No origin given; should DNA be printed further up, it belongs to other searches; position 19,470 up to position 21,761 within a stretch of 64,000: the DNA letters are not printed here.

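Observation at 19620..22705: Orphan PilM-PilN-like fusion, PilO-like protein and polytopic lipoprotein behind an ECF sigma/anti-sigma/Spy-like triad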

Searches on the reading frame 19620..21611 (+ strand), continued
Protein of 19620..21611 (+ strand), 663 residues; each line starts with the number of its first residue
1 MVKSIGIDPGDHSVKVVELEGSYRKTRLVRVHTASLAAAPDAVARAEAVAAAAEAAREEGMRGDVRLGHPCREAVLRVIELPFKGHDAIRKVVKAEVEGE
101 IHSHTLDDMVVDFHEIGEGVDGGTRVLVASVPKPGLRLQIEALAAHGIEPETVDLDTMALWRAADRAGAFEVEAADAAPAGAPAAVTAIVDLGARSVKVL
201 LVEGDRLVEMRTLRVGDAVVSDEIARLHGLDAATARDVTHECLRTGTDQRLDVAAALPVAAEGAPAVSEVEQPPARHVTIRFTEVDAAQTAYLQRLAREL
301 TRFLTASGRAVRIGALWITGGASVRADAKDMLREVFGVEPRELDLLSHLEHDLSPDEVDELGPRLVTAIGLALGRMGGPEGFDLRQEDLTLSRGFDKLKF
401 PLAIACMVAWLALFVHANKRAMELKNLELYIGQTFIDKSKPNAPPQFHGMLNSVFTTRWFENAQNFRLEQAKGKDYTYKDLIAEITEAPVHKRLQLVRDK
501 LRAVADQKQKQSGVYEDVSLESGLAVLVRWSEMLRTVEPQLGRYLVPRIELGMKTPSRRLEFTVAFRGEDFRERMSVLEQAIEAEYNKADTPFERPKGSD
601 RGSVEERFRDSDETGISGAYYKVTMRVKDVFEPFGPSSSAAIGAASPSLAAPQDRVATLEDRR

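Call 41: find_homologous_proteins(query=A3, max_evalue=1e-10)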
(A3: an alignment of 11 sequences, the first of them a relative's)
Query A3 (11 sequences) (628 aa, profile of the alignment): 39 proteins with E <= 1e-10 among 8000 candidates.
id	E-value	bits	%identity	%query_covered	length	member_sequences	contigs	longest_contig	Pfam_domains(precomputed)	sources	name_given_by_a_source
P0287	2.7e-244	831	40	100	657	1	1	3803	PF11104.15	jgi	-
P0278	2.3e-240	818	100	100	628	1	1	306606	PF11104.15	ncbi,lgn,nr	ncbi:MAG: hypothetical protein CSA62_01855 [Planctomycetota bacterium]|nr:MAG: hypothetical protein 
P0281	5.0e-240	816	40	99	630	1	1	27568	PF11104.15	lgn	-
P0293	3.4e-238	810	37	100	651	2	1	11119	PF11104.15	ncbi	ncbi:MAG: hypothetical protein ACE5F1_02140 [Planctomycetota bacterium]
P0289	5.0e-227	774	40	99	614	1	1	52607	-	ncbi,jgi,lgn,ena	-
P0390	2.1e-220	752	77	100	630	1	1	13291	PF11104.15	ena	-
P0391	1.6e-197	676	60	100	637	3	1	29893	PF11104.15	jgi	jgi:type IV pilus assembly protein PilM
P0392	9.9e-196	670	40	99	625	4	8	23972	PF11104.15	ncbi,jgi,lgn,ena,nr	ncbi:MAG: hypothetical protein CMJ85_10670 [Planctomycetes bacterium]|jgi:type IV pilus assembly pro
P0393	5.0e-165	569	40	95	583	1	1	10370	PF11104.15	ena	-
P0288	1.6e-163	564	37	99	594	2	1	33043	PF11104.15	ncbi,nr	ncbi:MAG: pilus assembly protein PilM [Planctomycetes bacterium]|nr:pilus assembly protein PilM [Pla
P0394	2.2e-163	563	37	99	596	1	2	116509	PF11104.15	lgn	-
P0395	2.5e-159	550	37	100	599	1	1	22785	PF11104.15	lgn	-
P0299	1.6e-158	547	36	99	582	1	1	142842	PF11104.15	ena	-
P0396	1.1e-157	544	38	86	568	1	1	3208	PF11104.15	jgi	jgi:Tfp pilus assembly PilM family ATPase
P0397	5.7e-73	265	29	77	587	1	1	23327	PF05134.20,PF11104.15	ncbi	ncbi:MAG: pilus assembly protein PilM [Planctomycetota bacterium]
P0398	1.2e-69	254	28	63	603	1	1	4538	PF05134.20,PF11104.15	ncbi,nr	ncbi:MAG: pilus assembly protein PilM [Planctomycetes bacterium]|nr:pilus assembly protein PilM [Pla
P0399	1.6e-69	253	25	63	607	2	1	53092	PF11104.15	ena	-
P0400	1.6e-66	243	24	86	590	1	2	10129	-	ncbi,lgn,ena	-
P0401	1.3e-61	227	27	64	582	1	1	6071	PF11104.15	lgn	-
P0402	7.8e-27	112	26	37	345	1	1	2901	PF11104.15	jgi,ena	-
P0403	1.7e-23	101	30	44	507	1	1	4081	PF14450.13,PF11104.15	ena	-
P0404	7.9e-23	99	24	62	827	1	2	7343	PF14450.13,PF11104.15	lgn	-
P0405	2.9e-21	94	27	19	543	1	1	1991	PF14450.13,PF11104.15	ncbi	ncbi:MAG: type IV pilus assembly protein PilM, partial [Planctomycetota bacterium]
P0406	5.3e-21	93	22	54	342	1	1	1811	PF14450.13,PF11104.15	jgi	jgi:type IV pilus assembly protein PilM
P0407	8.6e-21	92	24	59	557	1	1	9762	PF06723.20,PF14450.13,PF11104.15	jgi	-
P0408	1.3e-20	92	21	55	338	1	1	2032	PF25216.1,PF06723.20,PF14450.13,PF11104.15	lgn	-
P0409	2.1e-20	91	21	62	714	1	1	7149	PF14450.13,PF11104.15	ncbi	-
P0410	2.7e-20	91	21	65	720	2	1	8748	PF14450.13,PF11104.15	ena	-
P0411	2.9e-20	91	20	59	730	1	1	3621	PF14450.13,PF11104.15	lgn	-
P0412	2.6e-19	87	29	19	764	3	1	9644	PF14450.13,PF11104.15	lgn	-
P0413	4.0e-19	87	22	54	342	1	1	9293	PF14450.13,PF11104.15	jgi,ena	-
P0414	1.2e-17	82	31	19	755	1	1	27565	PF14450.13,PF11104.15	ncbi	-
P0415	3.4e-16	77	22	55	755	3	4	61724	PF14450.13,PF11104.15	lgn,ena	-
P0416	4.2e-16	77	27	55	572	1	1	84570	PF06723.20,PF14450.13,PF11104.15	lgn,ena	-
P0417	4.5e-16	77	22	55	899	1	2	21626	PF14450.13,PF11104.15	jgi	jgi:type IV pilus assembly protein PilM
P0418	4.5e-16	77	21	54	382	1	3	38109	PF06723.20,PF14450.13,PF11104.15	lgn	-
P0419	9.5e-16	76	21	53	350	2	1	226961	PF01869.27,PF14450.13,PF11104.15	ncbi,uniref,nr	ncbi:type IV pilus assembly protein PilM [Cryobacterium suzukii]|uniref:Type IV pilus assembly prote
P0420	2.2e-12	64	31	15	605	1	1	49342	PF14450.13,PF11104.15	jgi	-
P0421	3.4e-12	64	22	56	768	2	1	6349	PF14450.13,PF11104.15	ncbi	ncbi:MAG: type IV pilus assembly protein PilM [Pirellulaceae bacterium]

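Call 42: find_encoding_contigs(protein=P0278, flank=10000, max_places=1)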
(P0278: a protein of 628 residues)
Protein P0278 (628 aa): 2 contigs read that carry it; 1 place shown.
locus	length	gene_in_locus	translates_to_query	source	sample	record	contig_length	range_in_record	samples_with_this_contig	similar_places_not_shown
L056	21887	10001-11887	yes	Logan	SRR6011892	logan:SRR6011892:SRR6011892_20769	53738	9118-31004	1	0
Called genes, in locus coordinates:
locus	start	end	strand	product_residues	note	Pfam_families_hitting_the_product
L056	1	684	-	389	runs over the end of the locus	PF13365:Trypsin_2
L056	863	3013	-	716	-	PF02985:HEAT (faint), PF03130:HEAT_PBS (faint), PF13646:HEAT_2, PF12717:Cnd1 (faint), PF23227:HEAT_MROH2B_C (faint), PF13513:HEAT_EZ (weak), PF13646:HEAT_2, PF00160:Pro_isomerase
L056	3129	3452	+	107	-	PF00462:Glutaredoxin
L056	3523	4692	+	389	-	PF00926:DHBP_synthase, PF00925:GTP_cyclohydro2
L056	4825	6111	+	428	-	PF01547:SBP_bac_1, PF13416:SBP_bac_8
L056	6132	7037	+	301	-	PF00528:BPD_transp_1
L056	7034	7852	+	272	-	PF00528:BPD_transp_1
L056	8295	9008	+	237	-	PF04542:Sigma70_r2, PF08281:Sigma70_r4_2, PF04545:Sigma70_r4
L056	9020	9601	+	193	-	-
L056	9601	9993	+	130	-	-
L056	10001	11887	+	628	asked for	PF11104:PilM_2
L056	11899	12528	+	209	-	-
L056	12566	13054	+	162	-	-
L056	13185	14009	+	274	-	PF02183:HALZ (faint)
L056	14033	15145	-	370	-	-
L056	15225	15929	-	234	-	PF00072:Response_reg, PF00486:Trans_reg_C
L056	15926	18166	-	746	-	PF00512:HisKA, PF02518:HATPase_c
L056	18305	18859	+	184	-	PF14024:DUF4240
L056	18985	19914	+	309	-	PF00005:ABC_tran, PF13304:AAA_21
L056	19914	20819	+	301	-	PF12698:ABC2_membrane_3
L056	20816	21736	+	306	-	PF00005:ABC_tran, PF13304:AAA_21 (weak)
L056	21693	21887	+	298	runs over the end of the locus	PF12730:ABC2_membrane_4, PF12679:ABC2_membrane_2 (weak)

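Call 43: find_encoding_contigs(protein=P0299, flank=10000, max_places=1)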
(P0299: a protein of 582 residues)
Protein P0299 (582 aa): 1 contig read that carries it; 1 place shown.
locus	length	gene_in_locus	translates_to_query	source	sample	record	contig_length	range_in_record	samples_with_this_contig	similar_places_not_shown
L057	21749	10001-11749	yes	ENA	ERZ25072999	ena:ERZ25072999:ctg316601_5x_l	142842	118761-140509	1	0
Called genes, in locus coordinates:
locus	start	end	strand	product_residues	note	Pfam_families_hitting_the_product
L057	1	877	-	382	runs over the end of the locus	PF13365:Trypsin_2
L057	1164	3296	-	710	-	PF02985:HEAT (faint), PF12717:Cnd1 (faint), PF13513:HEAT_EZ (faint), PF13646:HEAT_2, PF00160:Pro_isomerase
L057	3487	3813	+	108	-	PF00462:Glutaredoxin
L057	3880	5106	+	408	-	PF00926:DHBP_synthase, PF00925:GTP_cyclohydro2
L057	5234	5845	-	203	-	-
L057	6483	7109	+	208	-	-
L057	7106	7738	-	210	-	PF08843:AbiEii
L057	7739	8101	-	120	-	-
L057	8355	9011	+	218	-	PF07638:Sigma70_ECF (faint), PF04542:Sigma70_r2, PF08281:Sigma70_r4_2, PF04545:Sigma70_r4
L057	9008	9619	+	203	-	-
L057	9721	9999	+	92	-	-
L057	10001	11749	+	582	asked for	PF11104:PilM_2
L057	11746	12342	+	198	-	-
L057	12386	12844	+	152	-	-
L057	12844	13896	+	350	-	-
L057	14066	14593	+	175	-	PF08020:DUF1706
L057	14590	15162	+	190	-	PF13302:Acetyltransf_3, PF00583:Acetyltransf_1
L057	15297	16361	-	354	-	-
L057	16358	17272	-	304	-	-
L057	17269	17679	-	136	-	-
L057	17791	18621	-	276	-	-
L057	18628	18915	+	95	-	-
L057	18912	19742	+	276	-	PF13489:Methyltransf_23 (faint), PF13847:Methyltransf_31 (weak), PF08241:Methyltransf_11, PF13649:Methyltransf_25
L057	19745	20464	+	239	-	PF12796:Ank_2 (weak), PF13606:Ank_3 (faint), PF13857:Ank_5 (faint), PF12796:Ank_2 (weak), PF00023:Ank (weak), PF13637:Ank_4 (weak)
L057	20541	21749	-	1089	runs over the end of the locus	PF00069:Pkinase, PF07714:PK_Tyr_Ser-Thr, PF24782:WD40_MABP1-WDR62_2nd, PF23381:Beta-prop_IFT122_1st, PF24814:WD40_Prp19, PF25173:Beta-prop_WDR3_1st, PF25174:Beta-prop_THOC3, PF25175:Beta-prop_WDR5, +17 more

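Call 44: find_encoding_contigs(protein=P0397, flank=10000, max_places=1)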
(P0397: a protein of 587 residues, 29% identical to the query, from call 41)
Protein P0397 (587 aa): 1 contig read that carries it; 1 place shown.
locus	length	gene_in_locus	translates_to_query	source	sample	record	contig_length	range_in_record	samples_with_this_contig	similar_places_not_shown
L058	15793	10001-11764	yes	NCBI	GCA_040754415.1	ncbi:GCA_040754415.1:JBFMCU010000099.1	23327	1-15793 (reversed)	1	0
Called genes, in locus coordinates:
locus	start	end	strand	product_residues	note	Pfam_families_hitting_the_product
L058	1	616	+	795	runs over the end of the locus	PF13385:Laminin_G_3, PF13415:Beta-prop_FBX42, PF24681:Kelch_KLHDC2_KLHL20_DRC7, PF24981:Beta-prop_ATRN-LZTR1, PF13418:Beta-prop_TYW4 (weak), PF13415:Beta-prop_FBX42, PF24681:Kelch_KLHDC2_KLHL20_DRC7, PF24981:Beta-prop_ATRN-LZTR1 (weak), +1 more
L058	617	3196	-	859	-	PF00884:Sulfatase, PF01663:Phosphodiest (faint)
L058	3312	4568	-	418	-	PF13365:Trypsin_2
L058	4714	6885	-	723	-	PF02985:HEAT (faint), PF13513:HEAT_EZ (faint), PF13646:HEAT_2, PF12717:Cnd1 (faint), PF13646:HEAT_2, PF00160:Pro_isomerase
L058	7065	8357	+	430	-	PF00926:DHBP_synthase, PF00925:GTP_cyclohydro2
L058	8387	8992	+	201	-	PF04542:Sigma70_r2, PF07638:Sigma70_ECF (weak), PF04545:Sigma70_r4, PF08281:Sigma70_r4_2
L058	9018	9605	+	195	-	PF13490:zf-HC2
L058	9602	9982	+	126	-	-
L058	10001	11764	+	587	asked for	PF11104:PilM_2, PF05134:T2SSL (faint)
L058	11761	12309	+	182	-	-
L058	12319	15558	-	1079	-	PF25596:CPSase_L_D1, PF02786:CPSase_L_D2, PF02787:CPSase_L_D3, PF25596:CPSase_L_D1, PF02655:ATP-grasp_3 (weak), PF02786:CPSase_L_D2, PF02222:ATP-grasp (weak), PF02142:MGS, +3 more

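Call 45: find_encoding_contigs(protein=P0399, flank=10000, max_places=1)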
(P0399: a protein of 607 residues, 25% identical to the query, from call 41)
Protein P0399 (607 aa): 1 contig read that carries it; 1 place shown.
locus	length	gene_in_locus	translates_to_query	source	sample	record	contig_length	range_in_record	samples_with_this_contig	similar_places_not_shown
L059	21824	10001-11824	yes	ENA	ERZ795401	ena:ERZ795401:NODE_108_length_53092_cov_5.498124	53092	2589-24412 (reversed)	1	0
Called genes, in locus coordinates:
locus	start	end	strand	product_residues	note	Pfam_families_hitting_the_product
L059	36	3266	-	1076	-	PF13620:CarboxypepD_reg (faint)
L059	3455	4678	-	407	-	PF13365:Trypsin_2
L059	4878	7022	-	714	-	PF02985:HEAT (faint), PF13646:HEAT_2, PF00160:Pro_isomerase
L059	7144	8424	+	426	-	PF00926:DHBP_synthase, PF00925:GTP_cyclohydro2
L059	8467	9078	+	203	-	PF07638:Sigma70_ECF (faint), PF04542:Sigma70_r2, PF08281:Sigma70_r4_2, PF04545:Sigma70_r4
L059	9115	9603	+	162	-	PF13490:zf-HC2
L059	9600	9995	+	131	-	-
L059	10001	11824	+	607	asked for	PF11104:PilM_2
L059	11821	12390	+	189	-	-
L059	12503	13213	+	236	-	PF19798:Sulfotransfer_5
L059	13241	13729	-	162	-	PF19780:DUF6265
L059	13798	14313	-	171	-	PF00165:HTH_AraC (faint), PF12833:HTH_18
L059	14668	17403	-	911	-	PF12770:CHAT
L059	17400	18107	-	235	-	PF13174:TPR_6 (faint), PF13432:TPR_16 (weak), PF14559:TPR_19 (weak)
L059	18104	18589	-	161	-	-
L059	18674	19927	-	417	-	-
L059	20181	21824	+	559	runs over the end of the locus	PF07732:Cu-oxidase_3 (faint), PF07731:Cu-oxidase_2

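Call 46: find_encoding_contigs(protein=P0415, flank=10000, max_places=1)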
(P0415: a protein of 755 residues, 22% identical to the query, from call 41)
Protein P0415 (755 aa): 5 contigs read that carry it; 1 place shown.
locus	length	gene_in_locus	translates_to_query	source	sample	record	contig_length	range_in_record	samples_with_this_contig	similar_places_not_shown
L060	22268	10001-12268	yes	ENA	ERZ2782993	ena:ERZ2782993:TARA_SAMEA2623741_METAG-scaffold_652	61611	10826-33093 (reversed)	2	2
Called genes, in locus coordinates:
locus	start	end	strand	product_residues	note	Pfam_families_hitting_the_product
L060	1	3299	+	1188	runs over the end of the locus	PF07244:POTRA (weak), PF08479:POTRA_2 (faint), PF07244:POTRA, PF01103:Omp85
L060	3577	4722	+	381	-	PF03781:FGE-sulfatase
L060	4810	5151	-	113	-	-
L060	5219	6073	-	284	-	PF00140:Sigma70_r1_2, PF04542:Sigma70_r2, PF04539:Sigma70_r3, PF04545:Sigma70_r4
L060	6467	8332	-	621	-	PF17092:PCB_OB (faint), PF00575:S1, PF21710:Spt6_S1 (faint), PF23835:DUF7205 (faint), PF13509:S1_2 (faint), PF00575:S1, PF23459:S1_RRP5 (weak)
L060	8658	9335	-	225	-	PF02224:Cytidylate_kin, PF13189:Cytidylate_kin2 (weak), PF13207:AAA_17 (faint), PF13238:AAA_18 (weak)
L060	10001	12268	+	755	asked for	PF11104:PilM_2, PF14450:FtsA (weak)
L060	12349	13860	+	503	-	-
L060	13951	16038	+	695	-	-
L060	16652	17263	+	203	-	-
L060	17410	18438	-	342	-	PF00814:TsaD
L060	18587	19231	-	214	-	PF13489:Methyltransf_23 (weak), PF00398:RrnaAD (weak), PF08242:Methyltransf_12, PF13649:Methyltransf_25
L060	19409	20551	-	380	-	PF06727:DUF1207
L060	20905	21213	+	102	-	PF01910:Thiamine_BP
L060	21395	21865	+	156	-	PF01613:Flavin_Reduct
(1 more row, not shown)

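Call 56: search_protein_families(library=pfam, proteins=[L056:9601-9993:+, L058:9602-9982:+, L059:9600-9995:+, L056:12566-13054:+, L057:12386-12844:+, L058:11761-12309:+, L059:11821-12390:+, L056:9020-9601:+], max_evalue=1)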
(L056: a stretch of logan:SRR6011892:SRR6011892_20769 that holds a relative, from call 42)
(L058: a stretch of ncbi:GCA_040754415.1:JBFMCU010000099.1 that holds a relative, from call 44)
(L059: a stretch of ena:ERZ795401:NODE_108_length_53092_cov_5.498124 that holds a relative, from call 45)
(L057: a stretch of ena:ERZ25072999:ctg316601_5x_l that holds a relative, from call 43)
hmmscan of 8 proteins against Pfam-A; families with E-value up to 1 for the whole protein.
L056:9601-9993:+ (130 aa): 1 family
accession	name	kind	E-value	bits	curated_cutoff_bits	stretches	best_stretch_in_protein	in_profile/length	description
PF01352.32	KRAB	-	0.061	13.4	20.4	1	110-122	17-29/42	KRAB box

L058:9602-9982:+ (126 aa): 0 families

L059:9600-9995:+ (131 aa): 1 family
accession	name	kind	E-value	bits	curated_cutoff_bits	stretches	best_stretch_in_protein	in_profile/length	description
PF13801.11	Metal_resist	-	0.0015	19.1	29.2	1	12-76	4-66/125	Heavy-metal resistance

L056:12566-13054:+ (162 aa): 0 families

L057:12386-12844:+ (152 aa): 0 families

L058:11761-12309:+ (182 aa): 1 family
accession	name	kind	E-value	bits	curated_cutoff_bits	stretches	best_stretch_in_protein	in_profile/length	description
PF10226.14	CCDC85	-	0.1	12.7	23.8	1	22-98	102-179/192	CCDC85 family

L059:11821-12390:+ (189 aa): 0 families

L056:9020-9601:+ (193 aa): 1 family
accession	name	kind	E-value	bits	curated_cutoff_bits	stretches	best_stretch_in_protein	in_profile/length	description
PF09850.14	DotU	-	0.054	13.5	27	1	106-143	166-203/205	Type VI secretion system protein DotU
